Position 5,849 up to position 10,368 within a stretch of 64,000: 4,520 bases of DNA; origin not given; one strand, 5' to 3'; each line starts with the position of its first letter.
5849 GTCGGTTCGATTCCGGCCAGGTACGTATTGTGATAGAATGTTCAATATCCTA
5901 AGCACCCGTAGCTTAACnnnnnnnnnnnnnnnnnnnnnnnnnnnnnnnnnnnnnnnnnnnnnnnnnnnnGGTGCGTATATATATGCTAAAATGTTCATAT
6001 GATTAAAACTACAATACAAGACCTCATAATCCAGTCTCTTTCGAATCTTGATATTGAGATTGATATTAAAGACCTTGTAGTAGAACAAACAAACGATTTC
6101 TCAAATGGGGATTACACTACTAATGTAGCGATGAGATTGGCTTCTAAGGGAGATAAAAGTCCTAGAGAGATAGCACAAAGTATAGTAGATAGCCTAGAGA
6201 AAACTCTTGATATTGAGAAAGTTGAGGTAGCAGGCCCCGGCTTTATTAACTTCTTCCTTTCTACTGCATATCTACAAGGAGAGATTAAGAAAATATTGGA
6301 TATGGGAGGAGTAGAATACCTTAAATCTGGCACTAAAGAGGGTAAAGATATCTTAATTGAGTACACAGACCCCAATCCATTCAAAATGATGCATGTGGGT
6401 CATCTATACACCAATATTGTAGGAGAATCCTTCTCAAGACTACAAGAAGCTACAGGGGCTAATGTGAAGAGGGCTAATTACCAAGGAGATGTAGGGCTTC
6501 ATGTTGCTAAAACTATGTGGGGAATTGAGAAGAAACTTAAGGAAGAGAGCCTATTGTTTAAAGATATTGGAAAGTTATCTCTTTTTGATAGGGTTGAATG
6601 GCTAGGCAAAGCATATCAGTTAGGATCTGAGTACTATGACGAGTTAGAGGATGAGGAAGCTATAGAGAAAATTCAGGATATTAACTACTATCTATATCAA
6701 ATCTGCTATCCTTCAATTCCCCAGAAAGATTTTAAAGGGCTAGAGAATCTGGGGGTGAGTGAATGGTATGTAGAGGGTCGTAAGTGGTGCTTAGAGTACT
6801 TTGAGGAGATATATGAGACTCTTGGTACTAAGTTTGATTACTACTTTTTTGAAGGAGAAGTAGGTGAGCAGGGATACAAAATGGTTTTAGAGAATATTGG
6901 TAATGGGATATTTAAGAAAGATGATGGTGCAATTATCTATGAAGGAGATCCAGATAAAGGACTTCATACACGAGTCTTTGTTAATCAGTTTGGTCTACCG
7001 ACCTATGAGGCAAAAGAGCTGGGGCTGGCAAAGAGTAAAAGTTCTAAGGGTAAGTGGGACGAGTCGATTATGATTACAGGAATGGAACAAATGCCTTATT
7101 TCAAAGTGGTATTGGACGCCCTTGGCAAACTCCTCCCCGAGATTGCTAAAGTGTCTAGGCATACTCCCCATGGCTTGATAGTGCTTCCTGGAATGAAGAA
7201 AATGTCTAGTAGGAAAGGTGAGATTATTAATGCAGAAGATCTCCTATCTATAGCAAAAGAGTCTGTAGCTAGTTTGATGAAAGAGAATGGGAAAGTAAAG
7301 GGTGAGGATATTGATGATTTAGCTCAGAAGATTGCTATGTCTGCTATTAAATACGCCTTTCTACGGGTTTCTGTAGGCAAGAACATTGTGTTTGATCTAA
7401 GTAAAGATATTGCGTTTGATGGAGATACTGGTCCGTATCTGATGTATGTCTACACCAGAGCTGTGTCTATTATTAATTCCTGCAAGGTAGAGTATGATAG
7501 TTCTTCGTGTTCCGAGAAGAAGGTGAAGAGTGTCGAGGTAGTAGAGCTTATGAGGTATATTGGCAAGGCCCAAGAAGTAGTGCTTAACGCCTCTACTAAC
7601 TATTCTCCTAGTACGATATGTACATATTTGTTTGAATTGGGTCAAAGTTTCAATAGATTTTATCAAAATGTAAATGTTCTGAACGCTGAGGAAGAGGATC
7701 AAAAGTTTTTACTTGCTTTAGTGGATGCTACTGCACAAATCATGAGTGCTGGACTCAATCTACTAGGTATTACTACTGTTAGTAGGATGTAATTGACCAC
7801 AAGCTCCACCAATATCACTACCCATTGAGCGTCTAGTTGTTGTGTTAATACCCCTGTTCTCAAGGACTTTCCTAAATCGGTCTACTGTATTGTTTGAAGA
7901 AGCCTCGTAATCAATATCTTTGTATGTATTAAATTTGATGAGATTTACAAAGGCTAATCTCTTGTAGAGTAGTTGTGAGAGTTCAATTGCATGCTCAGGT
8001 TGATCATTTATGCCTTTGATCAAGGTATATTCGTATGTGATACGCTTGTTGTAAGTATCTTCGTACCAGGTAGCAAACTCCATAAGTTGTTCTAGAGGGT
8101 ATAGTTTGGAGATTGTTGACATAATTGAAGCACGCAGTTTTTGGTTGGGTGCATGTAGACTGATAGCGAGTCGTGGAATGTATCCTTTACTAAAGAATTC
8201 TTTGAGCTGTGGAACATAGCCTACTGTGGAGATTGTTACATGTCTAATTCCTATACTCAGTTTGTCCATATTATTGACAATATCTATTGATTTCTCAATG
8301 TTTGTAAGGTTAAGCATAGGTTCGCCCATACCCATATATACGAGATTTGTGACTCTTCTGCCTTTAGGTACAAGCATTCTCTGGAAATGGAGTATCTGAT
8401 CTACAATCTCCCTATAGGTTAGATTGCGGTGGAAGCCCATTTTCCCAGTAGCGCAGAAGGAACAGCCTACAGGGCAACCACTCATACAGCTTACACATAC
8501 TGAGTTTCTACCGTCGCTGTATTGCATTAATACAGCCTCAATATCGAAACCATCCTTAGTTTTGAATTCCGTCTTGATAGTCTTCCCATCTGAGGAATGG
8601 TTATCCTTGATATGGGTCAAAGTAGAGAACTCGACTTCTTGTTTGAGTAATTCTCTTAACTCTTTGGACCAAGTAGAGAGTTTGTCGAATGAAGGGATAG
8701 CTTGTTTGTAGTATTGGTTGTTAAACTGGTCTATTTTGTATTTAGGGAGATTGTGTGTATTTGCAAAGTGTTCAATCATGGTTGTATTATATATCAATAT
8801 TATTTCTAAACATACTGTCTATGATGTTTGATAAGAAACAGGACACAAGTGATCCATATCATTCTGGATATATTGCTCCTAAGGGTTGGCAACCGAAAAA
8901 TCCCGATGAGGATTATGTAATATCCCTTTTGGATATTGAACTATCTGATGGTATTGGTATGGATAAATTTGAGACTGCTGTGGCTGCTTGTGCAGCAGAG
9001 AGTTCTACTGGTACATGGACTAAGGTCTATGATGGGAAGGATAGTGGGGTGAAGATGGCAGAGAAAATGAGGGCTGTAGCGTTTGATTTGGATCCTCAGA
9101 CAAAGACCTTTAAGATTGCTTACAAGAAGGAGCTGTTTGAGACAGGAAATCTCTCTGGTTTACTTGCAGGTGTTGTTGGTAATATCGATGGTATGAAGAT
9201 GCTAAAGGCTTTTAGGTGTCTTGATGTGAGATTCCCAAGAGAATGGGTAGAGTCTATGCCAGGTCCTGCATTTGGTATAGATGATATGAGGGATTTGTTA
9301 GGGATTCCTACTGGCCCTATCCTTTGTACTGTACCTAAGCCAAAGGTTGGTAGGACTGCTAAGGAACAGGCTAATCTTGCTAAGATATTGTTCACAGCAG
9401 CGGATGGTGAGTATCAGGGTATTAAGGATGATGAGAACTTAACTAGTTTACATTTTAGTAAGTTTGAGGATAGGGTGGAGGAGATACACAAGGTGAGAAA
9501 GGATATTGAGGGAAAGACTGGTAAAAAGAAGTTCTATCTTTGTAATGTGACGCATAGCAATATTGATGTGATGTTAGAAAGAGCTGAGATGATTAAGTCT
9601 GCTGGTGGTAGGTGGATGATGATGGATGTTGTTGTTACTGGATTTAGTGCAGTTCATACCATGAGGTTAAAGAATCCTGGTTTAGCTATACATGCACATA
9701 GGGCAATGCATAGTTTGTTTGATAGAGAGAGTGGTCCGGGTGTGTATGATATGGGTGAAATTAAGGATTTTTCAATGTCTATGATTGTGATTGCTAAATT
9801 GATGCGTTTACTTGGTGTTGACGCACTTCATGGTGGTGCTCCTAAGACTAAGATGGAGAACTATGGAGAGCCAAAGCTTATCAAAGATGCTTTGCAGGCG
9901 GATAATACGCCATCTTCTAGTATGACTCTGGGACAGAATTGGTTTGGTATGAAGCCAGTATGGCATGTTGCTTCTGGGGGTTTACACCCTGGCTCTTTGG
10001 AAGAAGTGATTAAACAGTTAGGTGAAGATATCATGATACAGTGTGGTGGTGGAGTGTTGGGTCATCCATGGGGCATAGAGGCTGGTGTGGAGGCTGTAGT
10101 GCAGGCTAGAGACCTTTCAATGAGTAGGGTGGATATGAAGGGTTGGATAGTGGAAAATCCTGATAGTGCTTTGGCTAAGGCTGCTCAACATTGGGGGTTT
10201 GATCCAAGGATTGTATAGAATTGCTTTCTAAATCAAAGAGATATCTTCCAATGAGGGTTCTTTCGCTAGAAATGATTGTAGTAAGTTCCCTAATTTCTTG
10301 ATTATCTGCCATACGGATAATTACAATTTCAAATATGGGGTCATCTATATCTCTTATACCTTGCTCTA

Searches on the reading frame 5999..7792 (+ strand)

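Call 59: search_protein_families(library=pfam, max_evalue=0.00001, proteins=[window:5999-7792:+])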
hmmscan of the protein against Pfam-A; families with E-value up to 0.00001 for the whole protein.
window:5999-7792:+ (597 aa): 3 families
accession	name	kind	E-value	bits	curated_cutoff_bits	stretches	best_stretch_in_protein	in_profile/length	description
PF00750.26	tRNA-synt_1d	-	1.2e-29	103.9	23.3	1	107-466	12-348/349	tRNA synthetases class I (R), catalytic domain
PF05746.21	DALR_1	-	1.2e-26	93.6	22.3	1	481-597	1-117/117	DALR anticodon binding domain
PF03485.21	Arg_tRNA_synt_N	-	8.8e-25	87.6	21.5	1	5-87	2-85/85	Arginyl tRNA synthetase N terminal domain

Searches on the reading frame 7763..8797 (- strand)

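Call 59: search_protein_families(library=pfam, max_evalue=0.00001, proteins=[window:7763-8797:-])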
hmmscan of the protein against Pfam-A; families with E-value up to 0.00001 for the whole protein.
window:7763-8797:- (344 aa): 1 family
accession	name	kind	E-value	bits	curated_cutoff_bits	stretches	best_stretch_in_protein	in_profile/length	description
PF04055.27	Radical_SAM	-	9.4e-16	58.9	29.5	1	103-273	2-165/166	Radical SAM superfamily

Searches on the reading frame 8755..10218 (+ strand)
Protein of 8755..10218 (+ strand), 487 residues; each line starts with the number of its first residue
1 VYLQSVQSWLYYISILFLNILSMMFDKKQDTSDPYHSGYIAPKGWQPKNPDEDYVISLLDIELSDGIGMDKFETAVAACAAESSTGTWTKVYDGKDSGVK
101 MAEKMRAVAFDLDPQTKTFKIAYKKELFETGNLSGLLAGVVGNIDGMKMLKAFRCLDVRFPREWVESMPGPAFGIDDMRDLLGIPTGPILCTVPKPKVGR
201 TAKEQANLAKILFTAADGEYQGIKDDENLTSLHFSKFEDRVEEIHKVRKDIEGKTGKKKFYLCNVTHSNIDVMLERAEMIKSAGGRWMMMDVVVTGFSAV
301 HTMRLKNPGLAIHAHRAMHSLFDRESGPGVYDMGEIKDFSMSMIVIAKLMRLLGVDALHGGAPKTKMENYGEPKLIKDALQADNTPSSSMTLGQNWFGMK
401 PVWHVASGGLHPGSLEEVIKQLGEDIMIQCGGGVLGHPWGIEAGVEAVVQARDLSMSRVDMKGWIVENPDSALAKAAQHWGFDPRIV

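Call 59: search_protein_families(library=pfam, max_evalue=0.00001, proteins=[window:8755-10218:+])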
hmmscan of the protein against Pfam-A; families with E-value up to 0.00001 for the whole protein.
window:8755-10218:+ (487 aa): 2 families
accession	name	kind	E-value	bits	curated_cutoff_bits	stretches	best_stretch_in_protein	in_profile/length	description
PF00016.26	RuBisCO_large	-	5.6e-57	193.7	30.1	1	174-479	1-298/299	Ribulose bisphosphate carboxylase large chain, catalytic domain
PF02788.21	RuBisCO_large_N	-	1e-24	87.5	20.7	1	50-163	9-119/120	Ribulose bisphosphate carboxylase large chain, N-terminal domain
